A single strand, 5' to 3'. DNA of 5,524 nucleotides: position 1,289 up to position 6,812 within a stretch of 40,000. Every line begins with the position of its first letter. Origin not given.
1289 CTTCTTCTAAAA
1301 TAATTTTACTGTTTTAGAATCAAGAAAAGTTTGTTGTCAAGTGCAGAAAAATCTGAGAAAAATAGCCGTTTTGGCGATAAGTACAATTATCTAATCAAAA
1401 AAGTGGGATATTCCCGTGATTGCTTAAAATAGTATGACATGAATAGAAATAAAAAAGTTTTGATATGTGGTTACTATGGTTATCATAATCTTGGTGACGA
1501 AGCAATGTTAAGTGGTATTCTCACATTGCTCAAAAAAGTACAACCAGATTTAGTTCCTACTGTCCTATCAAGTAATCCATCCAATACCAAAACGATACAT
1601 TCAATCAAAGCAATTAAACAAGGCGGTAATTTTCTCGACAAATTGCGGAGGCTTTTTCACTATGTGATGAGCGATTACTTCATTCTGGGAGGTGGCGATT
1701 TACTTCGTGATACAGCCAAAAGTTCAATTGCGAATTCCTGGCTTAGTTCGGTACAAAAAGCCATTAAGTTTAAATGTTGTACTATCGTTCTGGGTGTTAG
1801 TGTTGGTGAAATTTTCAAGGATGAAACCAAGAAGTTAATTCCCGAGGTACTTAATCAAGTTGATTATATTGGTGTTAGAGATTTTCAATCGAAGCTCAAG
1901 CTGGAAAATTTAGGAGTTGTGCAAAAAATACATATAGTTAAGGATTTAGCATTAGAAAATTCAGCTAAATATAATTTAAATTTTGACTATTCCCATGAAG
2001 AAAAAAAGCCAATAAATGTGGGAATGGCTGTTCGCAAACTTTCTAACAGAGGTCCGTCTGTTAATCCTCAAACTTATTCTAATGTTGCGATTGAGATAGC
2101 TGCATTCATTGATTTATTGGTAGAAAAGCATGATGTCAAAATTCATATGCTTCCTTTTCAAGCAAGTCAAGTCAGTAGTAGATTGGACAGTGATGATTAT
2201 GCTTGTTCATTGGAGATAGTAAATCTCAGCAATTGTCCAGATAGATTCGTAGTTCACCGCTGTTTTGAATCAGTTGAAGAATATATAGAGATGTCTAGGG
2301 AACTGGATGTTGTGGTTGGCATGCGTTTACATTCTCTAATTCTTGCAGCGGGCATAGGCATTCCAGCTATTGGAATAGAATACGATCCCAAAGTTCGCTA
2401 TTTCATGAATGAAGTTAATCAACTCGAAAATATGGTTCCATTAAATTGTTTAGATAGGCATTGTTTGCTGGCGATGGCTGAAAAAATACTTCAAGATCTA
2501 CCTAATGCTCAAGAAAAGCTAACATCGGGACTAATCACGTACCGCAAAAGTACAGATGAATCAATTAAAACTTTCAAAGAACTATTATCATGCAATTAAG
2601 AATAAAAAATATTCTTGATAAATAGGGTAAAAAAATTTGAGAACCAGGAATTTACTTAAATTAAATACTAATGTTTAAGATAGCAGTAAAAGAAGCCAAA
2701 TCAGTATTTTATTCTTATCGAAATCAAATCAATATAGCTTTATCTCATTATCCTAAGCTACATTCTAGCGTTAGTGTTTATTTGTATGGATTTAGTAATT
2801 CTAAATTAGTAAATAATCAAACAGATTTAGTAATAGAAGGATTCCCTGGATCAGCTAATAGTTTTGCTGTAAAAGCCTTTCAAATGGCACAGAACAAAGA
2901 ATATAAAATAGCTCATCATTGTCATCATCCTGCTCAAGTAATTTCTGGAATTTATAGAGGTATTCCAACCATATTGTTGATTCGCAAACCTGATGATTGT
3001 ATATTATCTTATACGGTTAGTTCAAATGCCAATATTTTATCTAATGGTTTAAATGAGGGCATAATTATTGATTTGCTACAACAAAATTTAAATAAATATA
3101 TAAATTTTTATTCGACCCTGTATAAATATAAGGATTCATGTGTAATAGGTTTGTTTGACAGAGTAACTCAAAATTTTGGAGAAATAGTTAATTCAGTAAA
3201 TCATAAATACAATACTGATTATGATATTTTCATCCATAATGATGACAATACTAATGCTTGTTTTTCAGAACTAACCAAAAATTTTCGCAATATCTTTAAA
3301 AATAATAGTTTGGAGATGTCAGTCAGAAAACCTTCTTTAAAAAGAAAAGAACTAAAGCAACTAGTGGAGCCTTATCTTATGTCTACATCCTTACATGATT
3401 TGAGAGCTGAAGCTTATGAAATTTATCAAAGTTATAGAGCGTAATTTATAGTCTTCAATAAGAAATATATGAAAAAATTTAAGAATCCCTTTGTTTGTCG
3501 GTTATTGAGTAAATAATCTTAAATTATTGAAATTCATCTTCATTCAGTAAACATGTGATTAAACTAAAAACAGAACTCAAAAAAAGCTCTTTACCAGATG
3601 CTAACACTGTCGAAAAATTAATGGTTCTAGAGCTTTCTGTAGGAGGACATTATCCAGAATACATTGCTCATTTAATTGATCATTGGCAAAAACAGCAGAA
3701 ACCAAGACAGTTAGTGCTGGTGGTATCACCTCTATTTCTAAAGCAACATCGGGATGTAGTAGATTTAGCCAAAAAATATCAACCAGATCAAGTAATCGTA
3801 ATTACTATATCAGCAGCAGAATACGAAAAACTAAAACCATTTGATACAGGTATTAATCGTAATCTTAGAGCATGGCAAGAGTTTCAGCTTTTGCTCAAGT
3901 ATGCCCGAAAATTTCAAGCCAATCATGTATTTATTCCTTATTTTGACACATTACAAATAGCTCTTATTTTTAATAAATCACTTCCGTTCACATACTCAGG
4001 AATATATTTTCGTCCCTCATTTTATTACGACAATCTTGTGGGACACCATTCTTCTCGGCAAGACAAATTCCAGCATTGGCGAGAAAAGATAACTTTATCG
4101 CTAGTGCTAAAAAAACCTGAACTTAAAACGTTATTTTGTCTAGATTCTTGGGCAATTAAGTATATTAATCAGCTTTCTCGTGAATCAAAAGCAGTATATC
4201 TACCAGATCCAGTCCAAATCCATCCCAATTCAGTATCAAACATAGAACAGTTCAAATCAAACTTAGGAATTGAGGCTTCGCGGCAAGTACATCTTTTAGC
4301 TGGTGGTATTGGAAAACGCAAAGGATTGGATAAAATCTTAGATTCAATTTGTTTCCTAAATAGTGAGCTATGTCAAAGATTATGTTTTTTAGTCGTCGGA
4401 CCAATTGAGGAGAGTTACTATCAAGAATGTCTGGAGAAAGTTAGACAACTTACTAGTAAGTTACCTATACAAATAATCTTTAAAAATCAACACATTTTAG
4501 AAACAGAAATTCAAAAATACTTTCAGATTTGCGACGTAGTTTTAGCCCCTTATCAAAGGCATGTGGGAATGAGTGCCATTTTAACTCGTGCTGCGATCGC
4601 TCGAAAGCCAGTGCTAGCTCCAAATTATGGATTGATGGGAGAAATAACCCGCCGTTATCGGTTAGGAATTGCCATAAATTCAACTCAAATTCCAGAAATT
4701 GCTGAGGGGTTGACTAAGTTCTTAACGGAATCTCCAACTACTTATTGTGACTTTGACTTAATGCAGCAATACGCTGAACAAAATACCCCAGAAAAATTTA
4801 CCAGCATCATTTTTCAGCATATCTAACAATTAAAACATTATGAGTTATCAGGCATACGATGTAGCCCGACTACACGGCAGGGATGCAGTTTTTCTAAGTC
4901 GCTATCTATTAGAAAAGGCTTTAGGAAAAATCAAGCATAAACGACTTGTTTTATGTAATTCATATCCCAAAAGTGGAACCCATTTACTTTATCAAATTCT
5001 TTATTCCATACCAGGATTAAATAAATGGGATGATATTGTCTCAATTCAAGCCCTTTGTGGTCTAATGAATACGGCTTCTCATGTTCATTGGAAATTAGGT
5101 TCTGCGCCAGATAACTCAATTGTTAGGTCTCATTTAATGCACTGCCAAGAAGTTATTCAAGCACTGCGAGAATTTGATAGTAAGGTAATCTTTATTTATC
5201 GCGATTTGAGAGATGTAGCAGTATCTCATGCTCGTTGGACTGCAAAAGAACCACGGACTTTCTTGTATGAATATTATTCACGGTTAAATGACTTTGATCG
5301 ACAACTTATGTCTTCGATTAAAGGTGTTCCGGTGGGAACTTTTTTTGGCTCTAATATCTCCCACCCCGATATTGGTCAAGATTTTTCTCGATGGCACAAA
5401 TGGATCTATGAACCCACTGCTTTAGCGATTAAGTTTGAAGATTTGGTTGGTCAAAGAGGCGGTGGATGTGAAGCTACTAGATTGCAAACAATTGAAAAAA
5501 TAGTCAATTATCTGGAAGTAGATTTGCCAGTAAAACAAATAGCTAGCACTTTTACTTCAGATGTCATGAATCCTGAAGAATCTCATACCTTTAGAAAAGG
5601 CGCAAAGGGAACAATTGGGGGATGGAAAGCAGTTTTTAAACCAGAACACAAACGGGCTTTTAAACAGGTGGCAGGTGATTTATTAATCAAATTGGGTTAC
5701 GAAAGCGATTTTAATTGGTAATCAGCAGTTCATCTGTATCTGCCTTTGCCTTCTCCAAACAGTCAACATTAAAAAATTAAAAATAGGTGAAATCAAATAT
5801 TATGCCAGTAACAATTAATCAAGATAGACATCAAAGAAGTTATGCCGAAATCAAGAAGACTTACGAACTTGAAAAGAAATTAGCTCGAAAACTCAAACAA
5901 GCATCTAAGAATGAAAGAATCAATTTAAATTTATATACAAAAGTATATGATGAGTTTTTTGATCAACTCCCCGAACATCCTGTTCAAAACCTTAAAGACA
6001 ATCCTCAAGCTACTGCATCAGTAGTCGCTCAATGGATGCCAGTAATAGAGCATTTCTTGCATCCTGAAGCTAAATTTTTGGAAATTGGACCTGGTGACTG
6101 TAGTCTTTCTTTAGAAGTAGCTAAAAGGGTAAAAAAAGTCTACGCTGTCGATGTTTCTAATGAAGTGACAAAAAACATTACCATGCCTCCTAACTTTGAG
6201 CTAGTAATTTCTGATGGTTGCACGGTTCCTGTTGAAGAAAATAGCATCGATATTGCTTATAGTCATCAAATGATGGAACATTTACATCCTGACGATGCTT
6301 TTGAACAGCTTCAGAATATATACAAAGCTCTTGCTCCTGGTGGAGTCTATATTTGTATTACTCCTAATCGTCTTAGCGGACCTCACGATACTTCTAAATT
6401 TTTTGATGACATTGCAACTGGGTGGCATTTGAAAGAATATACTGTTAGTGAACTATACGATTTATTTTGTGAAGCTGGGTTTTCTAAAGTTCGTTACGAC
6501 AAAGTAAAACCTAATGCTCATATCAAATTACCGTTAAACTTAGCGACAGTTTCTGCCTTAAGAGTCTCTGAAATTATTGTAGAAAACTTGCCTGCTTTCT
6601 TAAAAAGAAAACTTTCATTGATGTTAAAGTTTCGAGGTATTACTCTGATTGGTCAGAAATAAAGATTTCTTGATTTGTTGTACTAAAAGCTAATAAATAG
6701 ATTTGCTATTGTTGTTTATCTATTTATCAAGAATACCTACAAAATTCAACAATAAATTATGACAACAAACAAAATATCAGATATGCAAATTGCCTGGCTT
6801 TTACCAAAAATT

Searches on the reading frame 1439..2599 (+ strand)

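Call 62: search_protein_families(library=pfam, proteins=[window:1439-2599:+], max_evalue=0.00001)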
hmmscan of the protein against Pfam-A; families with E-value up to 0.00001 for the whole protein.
window:1439-2599:+ (386 aa): 1 family
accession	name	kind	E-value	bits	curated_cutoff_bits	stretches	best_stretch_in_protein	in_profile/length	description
PF04230.19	PS_pyruv_trans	-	8.2e-37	128.1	25.3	1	17-317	1-280/280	Polysaccharide pyruvyl transferase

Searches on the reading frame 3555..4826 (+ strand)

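Call 62: search_protein_families(library=pfam, proteins=[window:3555-4826:+], max_evalue=0.00001)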
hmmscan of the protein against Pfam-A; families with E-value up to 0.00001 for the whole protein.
window:3555-4826:+ (423 aa): 2 families
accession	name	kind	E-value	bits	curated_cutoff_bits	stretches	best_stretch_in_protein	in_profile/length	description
PF00534.26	Glycos_transf_1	-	1.3e-09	38.3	26.4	1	231-393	3-159/172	Glycosyl transferases group 1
PF13692.12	Glyco_trans_1_4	-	6.5e-08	33.4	27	1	247-391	5-141/142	Glycosyl transferases group 1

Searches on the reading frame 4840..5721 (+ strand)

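Call 62: search_protein_families(library=pfam, proteins=[window:4840-5721:+], max_evalue=0.00001)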
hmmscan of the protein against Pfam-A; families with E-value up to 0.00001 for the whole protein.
window:4840-5721:+ (293 aa): 1 family
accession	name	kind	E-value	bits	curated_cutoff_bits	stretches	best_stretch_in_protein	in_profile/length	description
PF00685.33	Sulfotransfer_1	-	1.3e-11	44.8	22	1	37-282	4-251/255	Sulfotransferase domain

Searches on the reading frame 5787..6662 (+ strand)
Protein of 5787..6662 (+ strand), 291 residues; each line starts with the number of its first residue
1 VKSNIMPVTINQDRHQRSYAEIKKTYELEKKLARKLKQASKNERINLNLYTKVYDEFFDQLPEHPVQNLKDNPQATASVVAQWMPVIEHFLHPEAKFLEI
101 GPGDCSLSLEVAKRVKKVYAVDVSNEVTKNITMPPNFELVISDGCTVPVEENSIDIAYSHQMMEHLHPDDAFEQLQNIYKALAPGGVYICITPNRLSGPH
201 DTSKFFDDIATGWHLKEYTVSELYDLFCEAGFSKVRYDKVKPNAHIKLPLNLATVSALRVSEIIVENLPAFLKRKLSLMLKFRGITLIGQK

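Call 62: search_protein_families(library=pfam, proteins=[window:5787-6662:+], max_evalue=0.00001)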
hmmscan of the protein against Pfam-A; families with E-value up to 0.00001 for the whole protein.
window:5787-6662:+ (291 aa): 4 families
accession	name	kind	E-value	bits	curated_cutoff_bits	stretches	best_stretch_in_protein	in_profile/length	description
PF08241.18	Methyltransf_11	-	3.9e-13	50.3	21.2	1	98-190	1-95/95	Methyltransferase domain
PF13649.12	Methyltransf_25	-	8.1e-12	46.1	27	1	98-186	2-97/97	Methyltransferase domain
PF13489.12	Methyltransf_23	-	2.3e-10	40.9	27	1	92-235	21-162/164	Methyltransferase domain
PF08242.18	Methyltransf_12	-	4.8e-07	30.9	30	1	98-187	1-97/98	Methyltransferase domain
